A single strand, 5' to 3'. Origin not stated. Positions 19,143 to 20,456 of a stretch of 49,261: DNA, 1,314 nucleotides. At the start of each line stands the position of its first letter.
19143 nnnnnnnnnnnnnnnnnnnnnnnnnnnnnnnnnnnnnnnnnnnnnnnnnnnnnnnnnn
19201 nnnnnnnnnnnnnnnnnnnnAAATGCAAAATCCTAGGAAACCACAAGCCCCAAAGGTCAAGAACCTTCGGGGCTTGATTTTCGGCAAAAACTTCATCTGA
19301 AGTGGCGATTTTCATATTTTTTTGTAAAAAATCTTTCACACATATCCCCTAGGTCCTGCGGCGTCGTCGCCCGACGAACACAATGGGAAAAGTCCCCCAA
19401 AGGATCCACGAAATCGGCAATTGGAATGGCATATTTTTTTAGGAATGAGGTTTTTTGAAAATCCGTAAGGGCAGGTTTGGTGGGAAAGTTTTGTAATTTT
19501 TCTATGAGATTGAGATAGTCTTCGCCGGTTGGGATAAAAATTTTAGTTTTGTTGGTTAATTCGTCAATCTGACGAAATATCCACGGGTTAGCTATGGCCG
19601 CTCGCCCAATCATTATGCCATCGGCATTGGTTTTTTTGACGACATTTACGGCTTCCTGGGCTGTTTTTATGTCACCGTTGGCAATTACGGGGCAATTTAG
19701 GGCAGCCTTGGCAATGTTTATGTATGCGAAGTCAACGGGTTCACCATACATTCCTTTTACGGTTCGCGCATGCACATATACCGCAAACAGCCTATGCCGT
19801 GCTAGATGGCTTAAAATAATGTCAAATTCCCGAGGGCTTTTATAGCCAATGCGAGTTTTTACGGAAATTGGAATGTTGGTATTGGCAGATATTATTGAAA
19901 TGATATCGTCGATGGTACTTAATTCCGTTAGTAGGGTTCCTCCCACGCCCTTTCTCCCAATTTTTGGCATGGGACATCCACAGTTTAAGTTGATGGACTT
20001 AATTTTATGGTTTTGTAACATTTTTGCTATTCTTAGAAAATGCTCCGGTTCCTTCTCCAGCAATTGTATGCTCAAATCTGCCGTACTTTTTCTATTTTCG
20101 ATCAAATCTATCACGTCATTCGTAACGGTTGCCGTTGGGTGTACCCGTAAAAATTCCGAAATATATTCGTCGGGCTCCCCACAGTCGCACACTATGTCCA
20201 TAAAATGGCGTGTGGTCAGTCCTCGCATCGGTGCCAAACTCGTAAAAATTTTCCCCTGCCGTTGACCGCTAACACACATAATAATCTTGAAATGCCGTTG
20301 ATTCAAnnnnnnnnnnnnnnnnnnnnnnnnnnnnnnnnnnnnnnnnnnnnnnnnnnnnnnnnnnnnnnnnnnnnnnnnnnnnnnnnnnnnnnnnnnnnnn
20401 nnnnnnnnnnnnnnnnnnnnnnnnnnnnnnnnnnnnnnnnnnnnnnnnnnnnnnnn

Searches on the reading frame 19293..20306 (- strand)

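Call 45: search_protein_families(library=pfam, proteins=[window:19293-20306:-], max_evalue=0.001)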
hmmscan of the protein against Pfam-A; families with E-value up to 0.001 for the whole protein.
window:19293-20306:- (337 aa): 2 families
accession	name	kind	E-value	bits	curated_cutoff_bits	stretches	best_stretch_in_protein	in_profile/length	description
PF01207.24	Dus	-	6.5e-51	173.7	20.4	1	24-257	2-235/311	Dihydrouridine synthase (Dus)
PF01180.27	DHO_dh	-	0.00097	18.8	27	0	76-186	95-199/291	Dihydroorotate dehydrogenase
